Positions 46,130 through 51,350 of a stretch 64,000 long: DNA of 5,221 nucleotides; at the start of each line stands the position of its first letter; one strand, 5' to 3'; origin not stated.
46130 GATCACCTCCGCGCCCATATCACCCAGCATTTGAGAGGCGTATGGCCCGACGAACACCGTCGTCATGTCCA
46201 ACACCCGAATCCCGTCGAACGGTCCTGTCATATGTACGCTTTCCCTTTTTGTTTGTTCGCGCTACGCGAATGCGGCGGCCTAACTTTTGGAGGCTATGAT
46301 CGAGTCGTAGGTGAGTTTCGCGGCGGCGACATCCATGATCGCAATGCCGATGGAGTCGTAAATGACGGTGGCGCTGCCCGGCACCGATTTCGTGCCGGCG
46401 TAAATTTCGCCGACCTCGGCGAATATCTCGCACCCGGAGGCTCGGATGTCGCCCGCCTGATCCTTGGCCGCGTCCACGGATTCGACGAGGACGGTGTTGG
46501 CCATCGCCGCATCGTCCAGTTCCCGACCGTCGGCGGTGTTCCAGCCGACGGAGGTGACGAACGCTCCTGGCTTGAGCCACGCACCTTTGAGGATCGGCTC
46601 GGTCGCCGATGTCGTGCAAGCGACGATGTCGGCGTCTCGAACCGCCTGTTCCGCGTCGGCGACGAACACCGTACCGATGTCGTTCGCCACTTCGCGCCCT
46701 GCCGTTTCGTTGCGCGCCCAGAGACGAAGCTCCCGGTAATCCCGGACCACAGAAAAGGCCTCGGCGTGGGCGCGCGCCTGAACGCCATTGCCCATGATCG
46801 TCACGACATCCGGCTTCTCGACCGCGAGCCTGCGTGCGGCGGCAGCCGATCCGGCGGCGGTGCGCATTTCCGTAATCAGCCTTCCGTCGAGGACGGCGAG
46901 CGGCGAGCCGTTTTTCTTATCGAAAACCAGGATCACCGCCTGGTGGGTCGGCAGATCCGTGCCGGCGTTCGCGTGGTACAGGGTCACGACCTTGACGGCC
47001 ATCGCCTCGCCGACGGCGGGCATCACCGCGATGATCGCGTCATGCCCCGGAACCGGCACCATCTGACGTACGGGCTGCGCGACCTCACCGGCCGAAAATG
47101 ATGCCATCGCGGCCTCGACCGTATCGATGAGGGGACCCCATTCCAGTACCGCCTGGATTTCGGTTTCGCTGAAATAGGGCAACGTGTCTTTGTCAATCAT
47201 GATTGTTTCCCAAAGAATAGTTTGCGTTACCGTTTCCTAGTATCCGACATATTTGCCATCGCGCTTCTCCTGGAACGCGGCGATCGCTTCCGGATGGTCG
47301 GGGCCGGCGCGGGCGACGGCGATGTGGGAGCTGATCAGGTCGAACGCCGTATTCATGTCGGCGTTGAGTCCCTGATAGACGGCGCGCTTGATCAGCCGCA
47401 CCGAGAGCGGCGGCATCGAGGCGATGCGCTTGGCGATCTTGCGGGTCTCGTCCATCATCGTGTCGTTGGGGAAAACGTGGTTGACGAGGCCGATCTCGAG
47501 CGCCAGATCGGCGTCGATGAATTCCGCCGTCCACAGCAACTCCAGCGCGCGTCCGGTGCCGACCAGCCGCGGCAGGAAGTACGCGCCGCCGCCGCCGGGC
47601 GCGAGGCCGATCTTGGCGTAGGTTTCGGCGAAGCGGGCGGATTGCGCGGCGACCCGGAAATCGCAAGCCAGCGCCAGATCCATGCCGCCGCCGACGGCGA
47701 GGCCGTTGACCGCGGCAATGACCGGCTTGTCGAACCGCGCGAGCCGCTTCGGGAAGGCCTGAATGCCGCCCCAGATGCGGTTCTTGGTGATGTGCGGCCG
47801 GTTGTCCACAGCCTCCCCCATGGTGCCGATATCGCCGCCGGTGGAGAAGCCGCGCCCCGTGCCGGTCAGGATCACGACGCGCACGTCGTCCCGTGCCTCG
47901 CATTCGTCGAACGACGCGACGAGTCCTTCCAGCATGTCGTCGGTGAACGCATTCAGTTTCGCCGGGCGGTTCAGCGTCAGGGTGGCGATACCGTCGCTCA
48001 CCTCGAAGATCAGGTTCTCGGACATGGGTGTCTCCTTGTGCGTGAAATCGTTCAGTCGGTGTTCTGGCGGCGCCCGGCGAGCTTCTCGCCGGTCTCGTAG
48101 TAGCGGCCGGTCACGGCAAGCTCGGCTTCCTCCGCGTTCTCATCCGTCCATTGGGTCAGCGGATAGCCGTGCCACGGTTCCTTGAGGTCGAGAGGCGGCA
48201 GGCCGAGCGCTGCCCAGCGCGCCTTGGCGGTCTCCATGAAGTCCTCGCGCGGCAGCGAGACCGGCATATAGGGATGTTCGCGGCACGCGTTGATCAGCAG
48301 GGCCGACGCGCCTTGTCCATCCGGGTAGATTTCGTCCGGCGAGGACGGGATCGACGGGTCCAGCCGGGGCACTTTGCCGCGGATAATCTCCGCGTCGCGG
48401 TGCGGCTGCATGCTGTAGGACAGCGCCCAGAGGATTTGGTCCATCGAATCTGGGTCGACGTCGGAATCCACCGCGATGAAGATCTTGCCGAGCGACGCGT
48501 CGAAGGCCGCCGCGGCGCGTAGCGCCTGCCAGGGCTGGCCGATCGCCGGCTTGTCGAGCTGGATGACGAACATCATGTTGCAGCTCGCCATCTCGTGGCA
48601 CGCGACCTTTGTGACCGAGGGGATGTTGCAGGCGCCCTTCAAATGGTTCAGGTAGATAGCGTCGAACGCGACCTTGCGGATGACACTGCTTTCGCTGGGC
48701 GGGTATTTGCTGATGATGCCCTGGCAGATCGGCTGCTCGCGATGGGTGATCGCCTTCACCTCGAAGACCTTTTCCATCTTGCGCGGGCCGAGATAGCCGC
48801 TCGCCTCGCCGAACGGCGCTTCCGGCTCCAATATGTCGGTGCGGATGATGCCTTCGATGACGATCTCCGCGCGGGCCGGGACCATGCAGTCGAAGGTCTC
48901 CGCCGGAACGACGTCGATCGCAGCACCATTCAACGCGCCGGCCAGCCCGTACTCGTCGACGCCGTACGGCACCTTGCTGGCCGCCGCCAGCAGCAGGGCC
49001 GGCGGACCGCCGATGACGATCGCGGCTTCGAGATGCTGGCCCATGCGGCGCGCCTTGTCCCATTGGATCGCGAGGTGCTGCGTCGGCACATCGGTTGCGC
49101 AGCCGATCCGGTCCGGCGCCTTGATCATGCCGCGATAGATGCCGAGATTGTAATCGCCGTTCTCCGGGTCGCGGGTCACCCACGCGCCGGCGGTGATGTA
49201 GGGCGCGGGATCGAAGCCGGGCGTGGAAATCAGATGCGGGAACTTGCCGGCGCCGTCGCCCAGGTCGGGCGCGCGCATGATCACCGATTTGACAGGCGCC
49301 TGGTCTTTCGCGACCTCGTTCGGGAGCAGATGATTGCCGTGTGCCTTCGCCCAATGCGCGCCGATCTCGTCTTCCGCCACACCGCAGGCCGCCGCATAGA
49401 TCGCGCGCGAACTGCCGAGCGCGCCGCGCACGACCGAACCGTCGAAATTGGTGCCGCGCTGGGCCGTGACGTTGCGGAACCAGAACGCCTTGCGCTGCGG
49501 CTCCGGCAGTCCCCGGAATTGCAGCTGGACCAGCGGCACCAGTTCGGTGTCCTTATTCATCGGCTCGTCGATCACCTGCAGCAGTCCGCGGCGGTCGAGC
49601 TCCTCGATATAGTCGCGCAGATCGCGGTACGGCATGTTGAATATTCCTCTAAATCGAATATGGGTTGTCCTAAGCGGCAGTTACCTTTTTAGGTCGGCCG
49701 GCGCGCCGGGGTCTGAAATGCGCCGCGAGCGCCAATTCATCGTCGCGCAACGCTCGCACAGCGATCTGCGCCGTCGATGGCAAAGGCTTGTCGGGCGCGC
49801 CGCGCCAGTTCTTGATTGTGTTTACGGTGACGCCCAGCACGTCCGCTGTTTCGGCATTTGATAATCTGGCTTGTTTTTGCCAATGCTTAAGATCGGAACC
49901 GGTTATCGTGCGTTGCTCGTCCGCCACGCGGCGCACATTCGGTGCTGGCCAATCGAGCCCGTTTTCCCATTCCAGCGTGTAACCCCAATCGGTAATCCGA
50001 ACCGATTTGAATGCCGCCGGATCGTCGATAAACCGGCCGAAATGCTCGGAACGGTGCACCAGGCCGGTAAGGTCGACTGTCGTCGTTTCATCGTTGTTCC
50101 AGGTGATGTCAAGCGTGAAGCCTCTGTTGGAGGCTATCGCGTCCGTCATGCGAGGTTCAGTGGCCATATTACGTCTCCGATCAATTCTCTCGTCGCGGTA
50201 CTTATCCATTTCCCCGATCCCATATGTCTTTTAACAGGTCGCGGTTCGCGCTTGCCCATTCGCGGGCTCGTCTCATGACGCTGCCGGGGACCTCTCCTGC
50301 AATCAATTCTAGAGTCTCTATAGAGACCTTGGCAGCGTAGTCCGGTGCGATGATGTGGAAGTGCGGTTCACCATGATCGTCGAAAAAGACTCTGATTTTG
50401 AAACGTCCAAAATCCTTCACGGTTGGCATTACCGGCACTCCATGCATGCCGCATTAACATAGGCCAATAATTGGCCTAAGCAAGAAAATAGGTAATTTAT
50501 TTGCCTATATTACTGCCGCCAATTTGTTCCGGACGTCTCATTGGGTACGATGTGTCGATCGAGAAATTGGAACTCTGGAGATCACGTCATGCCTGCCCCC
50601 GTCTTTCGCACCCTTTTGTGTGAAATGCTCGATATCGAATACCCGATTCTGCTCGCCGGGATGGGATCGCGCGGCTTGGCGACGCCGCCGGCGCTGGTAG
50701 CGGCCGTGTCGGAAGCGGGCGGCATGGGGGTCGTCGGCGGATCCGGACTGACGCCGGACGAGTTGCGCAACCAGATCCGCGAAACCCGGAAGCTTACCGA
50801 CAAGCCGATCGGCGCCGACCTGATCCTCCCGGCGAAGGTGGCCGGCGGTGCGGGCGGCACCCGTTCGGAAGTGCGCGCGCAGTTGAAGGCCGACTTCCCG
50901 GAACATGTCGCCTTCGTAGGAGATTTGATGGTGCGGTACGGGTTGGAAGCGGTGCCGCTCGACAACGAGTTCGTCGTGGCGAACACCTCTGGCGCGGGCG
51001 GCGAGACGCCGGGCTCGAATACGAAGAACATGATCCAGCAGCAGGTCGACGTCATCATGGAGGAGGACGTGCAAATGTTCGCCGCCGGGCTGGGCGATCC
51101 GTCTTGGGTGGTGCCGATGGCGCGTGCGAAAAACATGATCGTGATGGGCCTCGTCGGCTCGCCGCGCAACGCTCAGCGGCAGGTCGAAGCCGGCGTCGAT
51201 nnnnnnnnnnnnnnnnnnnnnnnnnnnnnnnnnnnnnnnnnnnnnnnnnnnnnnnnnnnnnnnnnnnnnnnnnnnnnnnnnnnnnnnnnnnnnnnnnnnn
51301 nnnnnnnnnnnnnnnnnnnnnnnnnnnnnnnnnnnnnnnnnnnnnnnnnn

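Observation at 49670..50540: DUF4160 + DUF2442-HTH two-gene module inserted directly upstream of the UbiD operon (uncharacterised TA-like or regulatory pair)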

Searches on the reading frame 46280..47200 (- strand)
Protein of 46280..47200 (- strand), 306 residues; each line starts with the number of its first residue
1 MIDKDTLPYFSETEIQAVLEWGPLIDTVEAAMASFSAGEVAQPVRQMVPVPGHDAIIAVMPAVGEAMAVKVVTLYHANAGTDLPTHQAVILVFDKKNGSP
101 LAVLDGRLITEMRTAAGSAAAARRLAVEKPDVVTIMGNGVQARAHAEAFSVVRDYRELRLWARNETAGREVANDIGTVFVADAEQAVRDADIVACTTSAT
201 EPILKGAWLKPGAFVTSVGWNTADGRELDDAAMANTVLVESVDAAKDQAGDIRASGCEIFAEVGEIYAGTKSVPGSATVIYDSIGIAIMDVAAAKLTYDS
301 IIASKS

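Call 4: search_protein_families(library=pfam, proteins=[window:46280-47200:-], max_evalue=0.01)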
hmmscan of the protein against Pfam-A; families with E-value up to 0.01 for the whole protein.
window:46280-47200:- (306 aa): 3 families
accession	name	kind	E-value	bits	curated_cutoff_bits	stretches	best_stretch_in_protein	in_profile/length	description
PF02423.21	OCD_Mu_crystall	-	2.4e-62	211.1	24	1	18-303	14-312/314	Ornithine cyclodeaminase/mu-crystallin family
PF01488.26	Shikimate_DH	-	0.00044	20.8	24.3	1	130-210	12-96/138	Shikimate / quinate 5-dehydrogenase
PF02882.25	THF_DHG_CYH_C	-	0.0021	17.8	27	1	181-232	71-122/160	Tetrahydrofolate dehydrogenase/cyclohydrolase, NAD(P)-binding domain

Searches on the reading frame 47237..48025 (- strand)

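Call 4: search_protein_families(library=pfam, proteins=[window:47237-48025:-], max_evalue=0.01)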
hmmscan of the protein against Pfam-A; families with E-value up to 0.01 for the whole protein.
window:47237-48025:- (262 aa): 2 families
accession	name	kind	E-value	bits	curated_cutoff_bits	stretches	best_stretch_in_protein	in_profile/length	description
PF00378.25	ECH_1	-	3.7e-57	194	27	1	9-259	2-248/251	Enoyl-CoA hydratase/isomerase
PF16113.10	ECH_2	-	1e-37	130.9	27.2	1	14-203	2-190/335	Enoyl-CoA hydratase/isomerase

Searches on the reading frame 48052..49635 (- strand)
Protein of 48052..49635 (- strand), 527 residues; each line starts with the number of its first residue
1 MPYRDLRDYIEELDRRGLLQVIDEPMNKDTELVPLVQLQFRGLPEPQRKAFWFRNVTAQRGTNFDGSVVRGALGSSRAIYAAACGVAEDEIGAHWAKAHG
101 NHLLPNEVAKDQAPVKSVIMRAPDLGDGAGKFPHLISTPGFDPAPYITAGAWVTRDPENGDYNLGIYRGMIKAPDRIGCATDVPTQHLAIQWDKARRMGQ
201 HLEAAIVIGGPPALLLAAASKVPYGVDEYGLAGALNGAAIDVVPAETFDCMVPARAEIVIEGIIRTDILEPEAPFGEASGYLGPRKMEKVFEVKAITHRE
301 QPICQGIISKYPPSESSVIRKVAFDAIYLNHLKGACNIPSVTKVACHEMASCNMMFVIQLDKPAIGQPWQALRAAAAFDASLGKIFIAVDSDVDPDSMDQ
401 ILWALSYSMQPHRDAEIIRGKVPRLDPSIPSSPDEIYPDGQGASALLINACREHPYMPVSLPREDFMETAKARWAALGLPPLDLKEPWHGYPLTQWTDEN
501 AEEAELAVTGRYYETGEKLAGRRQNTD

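Call 4: search_protein_families(library=pfam, proteins=[window:48052-49635:-], max_evalue=0.01)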
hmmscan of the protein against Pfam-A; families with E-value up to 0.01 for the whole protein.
window:48052-49635:- (527 aa): 3 families
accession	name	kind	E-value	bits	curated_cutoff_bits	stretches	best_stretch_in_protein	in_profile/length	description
PF01977.22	UbiD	-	8.6e-53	179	23.3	1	107-309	2-203/206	3-octaprenyl-4-hydroxybenzoate carboxy-lyase Rift-related domain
PF20696.2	UbiD_C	-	3.3e-18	66.4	24.2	1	330-432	14-117/127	3-octaprenyl-4-hydroxybenzoate carboxy-lyase C-terminal domain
PF20695.2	UbiD_N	-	0.004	17.7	24.3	1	10-97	1-76/78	3-octaprenyl-4-hydroxybenzoate carboxy-lyase N-terminal domain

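Call 5: search_protein_families(library=ncbifam, proteins=[window:48052-49635:-], max_evalue=0.01)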
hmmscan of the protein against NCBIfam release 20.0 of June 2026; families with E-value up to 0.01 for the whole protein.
window:48052-49635:- (527 aa): 7 families
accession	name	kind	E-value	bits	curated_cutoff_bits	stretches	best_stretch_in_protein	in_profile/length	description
TIGR00148.1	TIGR00148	subfamily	6.2e-65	219.6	244.85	1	6-430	1-423/438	UbiD family decarboxylase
NF041204.1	VdcC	exception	3.1e-54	184.2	650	1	3-429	1-422/467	non-oxidative hydroxyarylic acid decarboxylases subunit C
TIGR03701.1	mena_SCO4490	equivalog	2.5e-48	164.9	495.9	1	101-428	105-424/433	menaquinone biosynthesis decarboxylase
NF041219.1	BagN_FevL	exception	6.1e-38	130.6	1000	1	3-422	17-445/502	bagremycin/ferroverdin biosynthesis UbiD family decarboxylase BagN/FevL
NF008175.0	PRK10922.1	equivalog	3.4e-34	118.2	788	1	131-419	144-431/497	4-hydroxy-3-polyprenylbenzoate decarboxylase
TIGR02724.1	phenyl_P_beta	equivalog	3.8e-30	104.7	468.95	1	146-478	135-470/472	phenylphosphate carboxylase subunit beta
TIGR02723.1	phenyl_P_alpha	equivalog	1.2e-25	90.1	564.6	1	90-418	89-413/485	phenylphosphate carboxylase subunit alpha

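Call 16: find_encoding_contigs(protein=window:48052-49635:-, flank=10000, max_places=8)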
Protein window:48052-49635:- (527 aa): no gene with exactly this product is on record in the collection.

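Call 19: find_related_loci(query=window:48052-49635:-, collection=genome_contigs, flank=6000)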
Query window:48052-49635:- (527 aa) in genome_contigs; peptide patterns used: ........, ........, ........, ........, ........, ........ (x = any residue, [..] = any of these).
119 stretches matched a pattern; 68 encode a relative of the query (tblastn E <= 1e-3); 68 distinct loci.
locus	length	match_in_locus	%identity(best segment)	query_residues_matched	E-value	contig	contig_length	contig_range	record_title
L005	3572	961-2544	90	1-527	0e+0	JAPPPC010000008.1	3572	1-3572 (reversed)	MAG: Rhodospirillaceae bacterium isolate SB9157_S6_bin_13 NODE_6624_length_3572_cov_6.14984, whole genome shotgun sequen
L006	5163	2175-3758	89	1-527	0e+0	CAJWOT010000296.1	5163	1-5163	MAG TPA_asm: uncultured Rhodospirillaceae bacterium isolate ERR599097_bin.110_MetaBAT_v2.12.1_MAG genome assembly, conti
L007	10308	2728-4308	88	1-527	0e+0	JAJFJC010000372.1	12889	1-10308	MAG: Alphaproteobacteria bacterium isolate OFTM82 OFTM82_371, whole genome shotgun sequence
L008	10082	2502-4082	87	1-527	0e+0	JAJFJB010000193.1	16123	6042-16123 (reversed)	MAG: Alphaproteobacteria bacterium isolate OFTM273 OFTM273_192, whole genome shotgun sequence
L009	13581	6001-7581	86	1-527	0e+0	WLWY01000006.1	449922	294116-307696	MAG: Alphaproteobacteria bacterium isolate MH-Pat-all_autometa_1-15 scf7180000017542.449922, whole genome shotgun sequen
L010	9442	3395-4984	80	1-527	0e+0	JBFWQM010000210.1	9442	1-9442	MAG: Rhodospirillaceae bacterium isolate CA_2019_TPBF_183 NODE_29749_length_9442_cov_8.874826_TPBF, whole genome shotgun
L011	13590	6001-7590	78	1-527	0e+0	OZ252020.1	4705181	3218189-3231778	MAG: Micropepsaceae bacterium isolate 538059a7-acac-4e6d-9530-fab91652936d genome assembly, chromosome: 1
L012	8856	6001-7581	79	1-527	0e+0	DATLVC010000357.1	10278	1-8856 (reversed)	MAG TPA_asm: Micropepsaceae bacterium isolate SMAG_U13182 k141_529801, whole genome shotgun sequence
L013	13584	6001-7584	79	1-525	0e+0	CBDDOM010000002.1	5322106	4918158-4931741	MAG: Alphaproteobacteria bacterium isolate 78d396fd-9330-4943-9dc2-f94f35060de0 genome assembly, contig: contig_2, whole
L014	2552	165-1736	78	1-526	0e+0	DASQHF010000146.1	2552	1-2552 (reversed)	MAG TPA_asm: Micropepsaceae bacterium isolate SMAG_U11826 k141_499773, whole genome shotgun sequence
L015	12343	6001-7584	78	1-525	0e+0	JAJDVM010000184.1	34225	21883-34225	MAG: Defluviicoccus sp. isolate jk18x22bins.41 k141_413670, whole genome shotgun sequence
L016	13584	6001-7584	77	1-525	0e+0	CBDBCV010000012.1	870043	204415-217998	MAG: Alphaproteobacteria bacterium isolate 0a395d48-fa07-49d0-ad8e-9481763700a5 genome assembly, contig: contig_12, whol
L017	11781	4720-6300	80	1-527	0e+0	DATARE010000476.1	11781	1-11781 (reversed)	MAG TPA_asm: Micropepsaceae bacterium isolate SMAG_U5485 k141_2523939, whole genome shotgun sequence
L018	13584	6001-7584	77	1-525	0e+0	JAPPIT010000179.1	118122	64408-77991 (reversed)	MAG: Defluviicoccus sp. isolate RHO2_bin_2 NODE_243_length_118122_cov_57.753725, whole genome shotgun sequence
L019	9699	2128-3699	78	1-524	0e+0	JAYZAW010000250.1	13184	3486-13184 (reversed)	MAG: Pseudomonadota bacterium isolate XB_MAG1192 DB_MAG1192_0250, whole genome shotgun sequence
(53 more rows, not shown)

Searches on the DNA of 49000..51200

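Call 65: search_rna_families(source=window, start=49000, end=51200, threshold=evalue, max_evalue=1)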
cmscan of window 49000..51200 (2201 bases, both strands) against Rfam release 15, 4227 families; matches with E-value up to 1: 0.
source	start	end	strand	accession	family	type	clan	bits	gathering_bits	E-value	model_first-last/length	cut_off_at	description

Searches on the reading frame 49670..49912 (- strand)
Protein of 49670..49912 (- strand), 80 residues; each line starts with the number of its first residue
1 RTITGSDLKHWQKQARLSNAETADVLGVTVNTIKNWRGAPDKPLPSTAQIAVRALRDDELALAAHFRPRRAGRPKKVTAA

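Call 60: search_protein_families(library=ncbifam, proteins=[window:49670-49912:-], max_evalue=10)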
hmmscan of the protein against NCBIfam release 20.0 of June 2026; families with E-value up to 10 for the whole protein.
window:49670-49912:- (80 aa): 8 families
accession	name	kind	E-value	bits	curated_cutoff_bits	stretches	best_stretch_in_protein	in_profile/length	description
NF041265.1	NadS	equivalog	0.00027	21.2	60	1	7-51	34-78/94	NadS family protein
NF007481.0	PRK10072.1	equivalog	0.00084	19.8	110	1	6-49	36-79/96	HTH-type transcriptional regulator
NF040522.1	VC1465_fam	subfamily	0.0013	18.8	70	1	12-50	5-42/111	VC1465 family Xer recombination activation factor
NF047542.1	telomere_Tap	equivalog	0.0096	14.7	600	1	12-57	26-71/695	telomere-associated protein Tap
NF041951.1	phage_RstR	subfamily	0.061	13.6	80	1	6-44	5-43/108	RstR family transcriptional repressor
TIGR03830.1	CxxCG_CxxCG_HTH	subfamily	0.07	12.9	61.8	1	3-36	65-98/127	type II TA system antitoxin MqsA family protein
NF049845.1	Xre_ParS_antitoxin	subfamily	0.072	13.2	90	1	6-45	5-43/112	type II RES/Xre toxin-antitoxin system antitoxin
TIGR03879.1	near_KaiC_dom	domain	0.11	13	65.1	1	13-38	32-57/91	probable regulatory domain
